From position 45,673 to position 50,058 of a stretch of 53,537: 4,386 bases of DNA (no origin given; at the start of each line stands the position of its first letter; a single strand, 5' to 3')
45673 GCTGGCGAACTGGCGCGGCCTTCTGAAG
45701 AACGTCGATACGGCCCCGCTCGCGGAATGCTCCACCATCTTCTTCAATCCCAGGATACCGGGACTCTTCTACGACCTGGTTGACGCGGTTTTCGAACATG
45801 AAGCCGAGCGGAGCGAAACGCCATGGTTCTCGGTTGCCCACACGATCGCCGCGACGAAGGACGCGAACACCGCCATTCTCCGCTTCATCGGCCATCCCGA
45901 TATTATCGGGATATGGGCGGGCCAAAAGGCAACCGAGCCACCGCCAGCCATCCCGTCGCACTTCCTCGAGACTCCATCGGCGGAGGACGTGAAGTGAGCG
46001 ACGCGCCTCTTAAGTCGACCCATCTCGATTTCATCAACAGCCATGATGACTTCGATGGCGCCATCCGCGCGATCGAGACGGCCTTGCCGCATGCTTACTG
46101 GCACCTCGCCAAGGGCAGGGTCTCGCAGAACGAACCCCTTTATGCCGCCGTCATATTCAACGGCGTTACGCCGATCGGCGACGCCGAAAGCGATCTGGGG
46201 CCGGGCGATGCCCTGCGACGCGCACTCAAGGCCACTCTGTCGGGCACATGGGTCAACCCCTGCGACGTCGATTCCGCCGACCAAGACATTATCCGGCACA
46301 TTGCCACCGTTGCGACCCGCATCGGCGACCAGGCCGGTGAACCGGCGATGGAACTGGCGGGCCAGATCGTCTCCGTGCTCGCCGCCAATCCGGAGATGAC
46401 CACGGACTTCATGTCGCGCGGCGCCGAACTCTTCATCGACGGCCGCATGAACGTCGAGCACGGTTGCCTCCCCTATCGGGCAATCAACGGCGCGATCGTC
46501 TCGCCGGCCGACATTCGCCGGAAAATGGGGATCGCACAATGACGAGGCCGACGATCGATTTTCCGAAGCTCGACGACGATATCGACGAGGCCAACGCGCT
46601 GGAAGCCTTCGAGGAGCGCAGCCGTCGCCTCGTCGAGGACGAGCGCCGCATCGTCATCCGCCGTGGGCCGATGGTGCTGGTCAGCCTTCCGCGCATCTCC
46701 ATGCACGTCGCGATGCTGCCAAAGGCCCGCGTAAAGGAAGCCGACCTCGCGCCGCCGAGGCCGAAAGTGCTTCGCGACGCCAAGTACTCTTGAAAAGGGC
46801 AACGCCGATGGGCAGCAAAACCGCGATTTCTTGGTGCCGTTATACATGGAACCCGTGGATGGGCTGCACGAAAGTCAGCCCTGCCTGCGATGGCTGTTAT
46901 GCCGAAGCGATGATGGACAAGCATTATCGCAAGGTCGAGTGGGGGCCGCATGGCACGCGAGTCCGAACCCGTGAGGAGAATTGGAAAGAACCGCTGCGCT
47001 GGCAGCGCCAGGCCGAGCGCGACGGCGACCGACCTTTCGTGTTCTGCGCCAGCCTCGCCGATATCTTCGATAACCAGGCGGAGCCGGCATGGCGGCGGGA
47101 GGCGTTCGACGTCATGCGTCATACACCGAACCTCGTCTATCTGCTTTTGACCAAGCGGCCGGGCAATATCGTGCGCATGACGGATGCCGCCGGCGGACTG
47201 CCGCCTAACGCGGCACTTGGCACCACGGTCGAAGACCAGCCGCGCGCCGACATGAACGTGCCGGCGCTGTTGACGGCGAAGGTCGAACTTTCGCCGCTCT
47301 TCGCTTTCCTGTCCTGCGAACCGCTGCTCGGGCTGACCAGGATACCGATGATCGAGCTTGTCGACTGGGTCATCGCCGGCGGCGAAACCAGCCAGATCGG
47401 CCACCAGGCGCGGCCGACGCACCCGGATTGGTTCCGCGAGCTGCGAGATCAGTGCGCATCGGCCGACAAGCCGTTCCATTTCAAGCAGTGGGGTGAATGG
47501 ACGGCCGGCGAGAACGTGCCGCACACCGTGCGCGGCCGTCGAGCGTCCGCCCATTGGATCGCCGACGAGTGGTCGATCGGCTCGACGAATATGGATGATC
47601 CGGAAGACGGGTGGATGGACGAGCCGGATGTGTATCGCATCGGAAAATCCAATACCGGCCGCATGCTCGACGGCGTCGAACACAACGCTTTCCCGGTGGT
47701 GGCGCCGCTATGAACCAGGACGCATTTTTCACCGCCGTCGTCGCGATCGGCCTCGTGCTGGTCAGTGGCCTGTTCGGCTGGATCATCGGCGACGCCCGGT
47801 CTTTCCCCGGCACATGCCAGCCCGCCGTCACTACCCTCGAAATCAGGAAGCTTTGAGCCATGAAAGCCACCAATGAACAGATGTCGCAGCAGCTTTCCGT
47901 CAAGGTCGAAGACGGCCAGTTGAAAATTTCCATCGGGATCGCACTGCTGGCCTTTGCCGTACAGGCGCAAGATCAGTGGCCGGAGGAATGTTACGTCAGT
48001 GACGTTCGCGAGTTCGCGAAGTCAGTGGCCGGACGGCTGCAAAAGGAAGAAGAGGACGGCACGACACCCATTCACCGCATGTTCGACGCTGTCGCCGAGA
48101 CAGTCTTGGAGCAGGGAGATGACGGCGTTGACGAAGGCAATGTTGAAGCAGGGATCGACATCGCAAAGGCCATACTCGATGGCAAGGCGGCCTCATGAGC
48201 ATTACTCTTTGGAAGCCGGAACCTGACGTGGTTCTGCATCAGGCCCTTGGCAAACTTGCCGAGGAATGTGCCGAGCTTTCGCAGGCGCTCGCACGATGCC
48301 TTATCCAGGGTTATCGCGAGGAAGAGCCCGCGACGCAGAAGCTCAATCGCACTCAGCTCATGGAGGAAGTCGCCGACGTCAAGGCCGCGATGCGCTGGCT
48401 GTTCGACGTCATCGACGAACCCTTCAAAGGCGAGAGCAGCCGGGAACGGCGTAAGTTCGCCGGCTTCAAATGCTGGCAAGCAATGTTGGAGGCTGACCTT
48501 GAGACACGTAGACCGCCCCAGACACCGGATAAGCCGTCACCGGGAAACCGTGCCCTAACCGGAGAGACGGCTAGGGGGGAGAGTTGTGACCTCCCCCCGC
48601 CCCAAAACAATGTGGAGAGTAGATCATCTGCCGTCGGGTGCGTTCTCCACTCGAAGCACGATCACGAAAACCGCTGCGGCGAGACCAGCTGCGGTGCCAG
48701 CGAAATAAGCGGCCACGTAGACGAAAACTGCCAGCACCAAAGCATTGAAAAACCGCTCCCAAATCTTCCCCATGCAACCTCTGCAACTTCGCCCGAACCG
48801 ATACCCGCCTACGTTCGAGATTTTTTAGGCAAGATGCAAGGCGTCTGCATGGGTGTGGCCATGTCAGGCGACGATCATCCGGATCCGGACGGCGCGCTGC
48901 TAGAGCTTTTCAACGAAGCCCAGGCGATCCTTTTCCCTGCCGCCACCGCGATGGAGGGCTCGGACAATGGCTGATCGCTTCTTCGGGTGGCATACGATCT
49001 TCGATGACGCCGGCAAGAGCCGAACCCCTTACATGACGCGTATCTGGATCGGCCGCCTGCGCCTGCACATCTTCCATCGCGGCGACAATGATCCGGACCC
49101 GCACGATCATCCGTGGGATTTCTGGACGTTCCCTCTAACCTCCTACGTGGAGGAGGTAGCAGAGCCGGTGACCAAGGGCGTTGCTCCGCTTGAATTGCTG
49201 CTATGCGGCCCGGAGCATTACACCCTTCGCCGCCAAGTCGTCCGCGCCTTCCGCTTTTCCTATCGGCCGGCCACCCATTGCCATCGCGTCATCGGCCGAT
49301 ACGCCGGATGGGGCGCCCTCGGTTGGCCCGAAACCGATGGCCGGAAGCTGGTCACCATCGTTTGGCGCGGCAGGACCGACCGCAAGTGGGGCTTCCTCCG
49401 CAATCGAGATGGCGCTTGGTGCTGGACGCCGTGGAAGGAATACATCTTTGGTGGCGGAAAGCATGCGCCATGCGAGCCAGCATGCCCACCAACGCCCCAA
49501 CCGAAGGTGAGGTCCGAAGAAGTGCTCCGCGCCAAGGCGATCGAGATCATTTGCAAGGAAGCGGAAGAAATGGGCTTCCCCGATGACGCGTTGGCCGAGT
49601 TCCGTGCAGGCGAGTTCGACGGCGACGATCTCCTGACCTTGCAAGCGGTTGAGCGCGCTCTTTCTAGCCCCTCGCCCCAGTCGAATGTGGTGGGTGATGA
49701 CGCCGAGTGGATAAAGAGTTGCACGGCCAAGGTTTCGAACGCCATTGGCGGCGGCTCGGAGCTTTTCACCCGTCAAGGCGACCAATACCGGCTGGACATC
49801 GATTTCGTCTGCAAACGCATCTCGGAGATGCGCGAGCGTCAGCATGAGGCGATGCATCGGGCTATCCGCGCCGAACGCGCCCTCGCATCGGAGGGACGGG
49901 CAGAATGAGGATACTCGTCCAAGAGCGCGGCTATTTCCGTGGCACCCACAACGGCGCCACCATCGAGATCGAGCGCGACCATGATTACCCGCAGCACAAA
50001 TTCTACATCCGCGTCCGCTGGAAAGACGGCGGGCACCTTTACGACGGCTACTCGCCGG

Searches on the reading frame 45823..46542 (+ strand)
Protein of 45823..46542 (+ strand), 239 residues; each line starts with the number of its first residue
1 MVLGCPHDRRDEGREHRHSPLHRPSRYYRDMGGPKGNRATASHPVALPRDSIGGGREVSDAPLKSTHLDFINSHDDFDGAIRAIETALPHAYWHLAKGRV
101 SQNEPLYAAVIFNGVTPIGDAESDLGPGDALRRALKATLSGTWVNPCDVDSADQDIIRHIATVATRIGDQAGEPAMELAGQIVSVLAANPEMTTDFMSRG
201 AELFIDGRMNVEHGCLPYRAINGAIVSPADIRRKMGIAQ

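Call 10: search_protein_families(library=pfam, proteins=[window:45823-46542:+], max_evalue=0.01)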
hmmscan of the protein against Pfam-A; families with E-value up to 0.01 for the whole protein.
window:45823-46542:+ (239 aa): 1 family
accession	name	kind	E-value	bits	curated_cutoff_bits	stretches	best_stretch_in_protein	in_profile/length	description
PF12804.13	NTP_transf_3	-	0.0033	18.1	27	0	100-169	45-116/160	MobA-like NTP transferase domain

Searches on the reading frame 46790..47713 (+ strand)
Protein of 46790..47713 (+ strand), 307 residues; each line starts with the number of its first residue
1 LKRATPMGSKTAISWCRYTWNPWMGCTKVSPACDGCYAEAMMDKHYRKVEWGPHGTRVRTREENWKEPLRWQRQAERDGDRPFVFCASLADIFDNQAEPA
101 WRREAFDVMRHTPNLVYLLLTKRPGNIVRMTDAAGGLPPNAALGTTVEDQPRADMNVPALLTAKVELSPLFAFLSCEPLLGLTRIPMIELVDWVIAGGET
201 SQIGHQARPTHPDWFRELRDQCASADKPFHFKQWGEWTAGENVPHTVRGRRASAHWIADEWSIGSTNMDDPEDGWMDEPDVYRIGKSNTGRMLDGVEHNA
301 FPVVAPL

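Call 10: search_protein_families(library=pfam, proteins=[window:46790-47713:+], max_evalue=0.01)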
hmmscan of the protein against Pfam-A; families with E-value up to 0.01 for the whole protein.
window:46790-47713:+ (307 aa): 1 family
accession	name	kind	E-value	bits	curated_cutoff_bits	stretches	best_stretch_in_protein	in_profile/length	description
PF07505.17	DUF5131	-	6.2e-73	245.7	28.9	1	10-302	1-243/243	Protein of unknown function (DUF5131)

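Call 55: find_related_loci(query=A1, collection=viral_contigs, flank=10000)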
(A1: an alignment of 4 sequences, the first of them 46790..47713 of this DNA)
Query A1 (307 aa) in viral_contigs; peptide patterns used: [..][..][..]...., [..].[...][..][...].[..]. (x = any residue, [..] = any of these).
600 stretches matched a pattern (row limit reached: there are more); 576 encode a relative of the query (tblastn E <= 1e-3); the best 80 are kept; 80 distinct loci.
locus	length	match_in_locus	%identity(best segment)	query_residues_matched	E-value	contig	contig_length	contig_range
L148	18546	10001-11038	56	2-304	7e-122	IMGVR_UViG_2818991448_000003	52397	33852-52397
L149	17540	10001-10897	54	2-304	1e-103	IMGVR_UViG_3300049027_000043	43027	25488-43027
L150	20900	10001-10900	51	3-302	3e-94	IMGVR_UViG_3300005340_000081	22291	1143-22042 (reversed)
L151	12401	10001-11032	46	7-304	2e-87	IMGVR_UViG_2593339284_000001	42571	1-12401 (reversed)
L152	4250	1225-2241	45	1-305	2e-82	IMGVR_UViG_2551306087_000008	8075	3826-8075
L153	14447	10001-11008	44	1-305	4e-81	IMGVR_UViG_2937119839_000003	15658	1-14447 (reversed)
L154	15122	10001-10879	49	7-304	4e-81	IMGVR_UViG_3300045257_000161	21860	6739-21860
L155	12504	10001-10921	49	5-301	7e-80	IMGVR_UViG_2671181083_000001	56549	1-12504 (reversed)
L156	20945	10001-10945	45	7-303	4e-78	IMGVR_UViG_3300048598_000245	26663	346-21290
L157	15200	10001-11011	45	7-302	1e-77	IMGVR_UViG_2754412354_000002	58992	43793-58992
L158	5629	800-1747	45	1-301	2e-75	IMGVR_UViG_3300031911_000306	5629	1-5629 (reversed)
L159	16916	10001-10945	43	2-303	2e-74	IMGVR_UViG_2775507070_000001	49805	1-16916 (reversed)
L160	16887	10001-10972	43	7-306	5e-73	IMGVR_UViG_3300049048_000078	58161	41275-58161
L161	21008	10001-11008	42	5-302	3e-72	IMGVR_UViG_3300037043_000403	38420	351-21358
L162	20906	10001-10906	41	11-302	3e-71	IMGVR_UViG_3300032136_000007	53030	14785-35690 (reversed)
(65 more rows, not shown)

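Call 92: find_related_loci(query=window:46790-47713:+, collection=viral_contigs, flank=10000)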
Query window:46790-47713:+ (307 aa) in viral_contigs; peptide patterns used: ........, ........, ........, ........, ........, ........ (x = any residue, [..] = any of these).
124 stretches matched a pattern; 124 encode a relative of the query (tblastn E <= 1e-3); the best 80 are kept; 80 distinct loci.
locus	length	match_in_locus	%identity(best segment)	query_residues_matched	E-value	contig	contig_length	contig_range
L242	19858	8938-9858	92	1-307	0e+0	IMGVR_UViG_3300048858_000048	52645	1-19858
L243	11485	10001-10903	72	3-304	2e-146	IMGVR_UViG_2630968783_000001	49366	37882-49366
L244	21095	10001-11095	53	3-307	1e-114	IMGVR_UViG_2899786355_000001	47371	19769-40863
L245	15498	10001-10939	52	7-302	7e-101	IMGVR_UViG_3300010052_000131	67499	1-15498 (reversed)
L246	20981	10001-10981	48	7-305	2e-87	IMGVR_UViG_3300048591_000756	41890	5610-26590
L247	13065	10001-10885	49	7-302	1e-82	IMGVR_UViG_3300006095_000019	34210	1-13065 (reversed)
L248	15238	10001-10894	46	4-302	4e-79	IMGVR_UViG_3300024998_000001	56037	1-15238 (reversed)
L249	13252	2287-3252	45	3-304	4e-79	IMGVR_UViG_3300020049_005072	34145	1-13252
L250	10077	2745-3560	51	3-237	5e-79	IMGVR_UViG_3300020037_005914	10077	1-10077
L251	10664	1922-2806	45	7-303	5e-79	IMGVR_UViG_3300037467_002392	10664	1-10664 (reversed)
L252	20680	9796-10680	45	7-303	5e-79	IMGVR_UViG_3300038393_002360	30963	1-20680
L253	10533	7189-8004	51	3-237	2e-78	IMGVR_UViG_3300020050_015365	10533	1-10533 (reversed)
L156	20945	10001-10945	45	7-303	4e-78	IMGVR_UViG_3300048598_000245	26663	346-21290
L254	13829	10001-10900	48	3-302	2e-75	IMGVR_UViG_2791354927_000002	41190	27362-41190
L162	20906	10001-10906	41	11-302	3e-71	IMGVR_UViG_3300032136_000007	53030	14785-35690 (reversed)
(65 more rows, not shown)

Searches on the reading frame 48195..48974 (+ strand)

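Call 10: search_protein_families(library=pfam, proteins=[window:48195-48974:+], max_evalue=0.01)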
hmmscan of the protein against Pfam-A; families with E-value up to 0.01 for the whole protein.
window:48195-48974:+ (259 aa): 0 families

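Call 11: search_protein_families(library=phrogs, proteins=[window:48195-48974:+], max_evalue=0.001)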
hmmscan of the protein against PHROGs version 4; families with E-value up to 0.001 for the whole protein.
window:48195-48974:+ (259 aa): 2 families
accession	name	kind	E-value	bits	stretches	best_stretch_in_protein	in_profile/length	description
phrog_4856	-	other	6e-29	102.1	1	2-104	68-182/195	nucleoside triphosphate pyrophosphohydrolase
phrog_2245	-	other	0.00016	22.5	1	18-64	138-175/218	nucleoside triphosphate pyrophosphohydrolase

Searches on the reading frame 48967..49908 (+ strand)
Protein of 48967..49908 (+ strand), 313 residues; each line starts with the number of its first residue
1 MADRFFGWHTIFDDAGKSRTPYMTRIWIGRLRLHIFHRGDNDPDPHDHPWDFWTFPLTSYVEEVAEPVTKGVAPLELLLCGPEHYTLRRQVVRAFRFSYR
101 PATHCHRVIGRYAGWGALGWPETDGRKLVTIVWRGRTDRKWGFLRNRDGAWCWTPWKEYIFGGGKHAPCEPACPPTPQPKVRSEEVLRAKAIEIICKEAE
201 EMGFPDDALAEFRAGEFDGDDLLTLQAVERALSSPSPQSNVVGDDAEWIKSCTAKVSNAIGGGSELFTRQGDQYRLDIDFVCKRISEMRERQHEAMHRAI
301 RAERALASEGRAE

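Call 10: search_protein_families(library=pfam, proteins=[window:48967-49908:+], max_evalue=0.01)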
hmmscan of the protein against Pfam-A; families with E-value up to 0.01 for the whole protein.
window:48967-49908:+ (313 aa): 0 families

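Call 11: search_protein_families(library=phrogs, proteins=[window:48967-49908:+], max_evalue=0.001)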
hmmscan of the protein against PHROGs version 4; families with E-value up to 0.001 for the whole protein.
window:48967-49908:+ (313 aa): 1 family
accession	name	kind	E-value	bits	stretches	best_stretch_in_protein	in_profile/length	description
phrog_4786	-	other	1.2e-38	134.1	1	16-182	35-179/252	cysteine dioxygenase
